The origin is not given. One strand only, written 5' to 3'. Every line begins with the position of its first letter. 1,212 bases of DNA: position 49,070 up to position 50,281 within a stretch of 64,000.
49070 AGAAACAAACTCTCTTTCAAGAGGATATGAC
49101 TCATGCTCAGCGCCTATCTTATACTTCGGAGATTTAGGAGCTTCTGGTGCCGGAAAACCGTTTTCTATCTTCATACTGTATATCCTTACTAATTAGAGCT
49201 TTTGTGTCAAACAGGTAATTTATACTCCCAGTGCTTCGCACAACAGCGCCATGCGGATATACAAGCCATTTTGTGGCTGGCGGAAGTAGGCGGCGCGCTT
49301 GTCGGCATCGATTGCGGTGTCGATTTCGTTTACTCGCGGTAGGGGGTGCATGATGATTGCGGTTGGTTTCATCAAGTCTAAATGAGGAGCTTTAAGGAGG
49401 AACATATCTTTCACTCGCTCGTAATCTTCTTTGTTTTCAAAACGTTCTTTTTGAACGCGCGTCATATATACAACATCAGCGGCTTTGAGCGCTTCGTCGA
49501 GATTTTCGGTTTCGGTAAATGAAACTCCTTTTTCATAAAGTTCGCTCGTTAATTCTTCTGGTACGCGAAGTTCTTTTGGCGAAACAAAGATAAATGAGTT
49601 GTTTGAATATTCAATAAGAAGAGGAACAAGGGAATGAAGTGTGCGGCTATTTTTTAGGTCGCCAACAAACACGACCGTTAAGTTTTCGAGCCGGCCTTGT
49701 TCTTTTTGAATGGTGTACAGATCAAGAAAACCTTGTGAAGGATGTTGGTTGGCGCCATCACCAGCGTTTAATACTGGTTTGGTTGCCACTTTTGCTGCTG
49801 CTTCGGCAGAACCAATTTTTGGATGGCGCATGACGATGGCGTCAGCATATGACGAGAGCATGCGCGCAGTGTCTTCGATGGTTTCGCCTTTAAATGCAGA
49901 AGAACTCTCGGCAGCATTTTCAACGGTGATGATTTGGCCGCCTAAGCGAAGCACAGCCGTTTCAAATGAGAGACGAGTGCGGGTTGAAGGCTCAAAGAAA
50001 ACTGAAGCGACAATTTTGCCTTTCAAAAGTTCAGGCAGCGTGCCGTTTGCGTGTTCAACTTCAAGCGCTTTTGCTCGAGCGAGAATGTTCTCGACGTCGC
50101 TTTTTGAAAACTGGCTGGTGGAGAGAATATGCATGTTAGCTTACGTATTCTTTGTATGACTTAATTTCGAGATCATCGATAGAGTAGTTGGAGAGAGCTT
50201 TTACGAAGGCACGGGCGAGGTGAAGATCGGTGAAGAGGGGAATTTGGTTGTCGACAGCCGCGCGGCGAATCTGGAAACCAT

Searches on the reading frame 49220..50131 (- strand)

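Call 81: search_protein_families(library=ncbifam, proteins=[window:49220-50131:-], max_evalue=0.001)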
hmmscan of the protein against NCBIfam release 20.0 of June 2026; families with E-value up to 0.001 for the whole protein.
window:49220-50131:- (303 aa): 17 families
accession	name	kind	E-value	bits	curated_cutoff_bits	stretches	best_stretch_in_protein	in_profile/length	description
TIGR00670.1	asp_carb_tr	equivalog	3.6e-105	351.4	236.95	1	1-299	2-301/304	aspartate carbamoyltransferase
NF002032.1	PRK00856.1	equivalog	5.3e-96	321.3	263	1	1-299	2-295/297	aspartate carbamoyltransferase catalytic subunit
NF006046.0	PRK08192.1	equivalog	1.4e-84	284.3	512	1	1-303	8-319/339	aspartate carbamoyltransferase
NF008853.0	PRK11891.1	equivalog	4.1e-80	269.5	560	1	1-303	90-400/430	aspartate carbamoyltransferase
NF001986.0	PRK00779.1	subfamily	5.2e-50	170.3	306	1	1-300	7-303/307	ornithine carbamoyltransferase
TIGR00658.1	orni_carb_tr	equivalog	3.7e-44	151.1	280.85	1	1-299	2-301/304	ornithine carbamoyltransferase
NF010387.0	PRK13814.1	equivalog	3.9e-44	150.8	660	1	1-297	7-299/310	aspartate carbamoyltransferase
TIGR04384.1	putr_carbamoyl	exception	2.6e-36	125.4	500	1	1-298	1-304/330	putrescine carbamoyltransferase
NF003286.0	PRK04284.1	subfamily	3.4e-30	105.3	515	1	3-277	10-287/332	ornithine carbamoyltransferase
NF009916.0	PRK13376.1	equivalog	9.7e-30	103.5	800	1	42-298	54-330/525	bifunctional aspartate carbamoyltransferase catalytic subunit/aspartate carbamoyltransferase regulatory subunit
NF011380.0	PRK14805.1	equivalog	1.1e-28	100.2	421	1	1-301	3-300/302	ornithine carbamoyltransferase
NF002470.0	PRK01713.1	equivalog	2.2e-23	83.2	545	1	1-289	9-299/334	ornithine carbamoyltransferase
NF003384.0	PRK04523.1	equivalog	9.5e-21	74.2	288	1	1-297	5-329/336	N-acetylornithine carbamoyltransferase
NF009213.0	PRK12562.1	subfamily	8.6e-19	68.1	559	1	1-237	8-244/334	ornithine carbamoyltransferase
NF011379.0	PRK14804.1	equivalog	8.6e-17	61.2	373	1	1-297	8-305/311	ornithine carbamoyltransferase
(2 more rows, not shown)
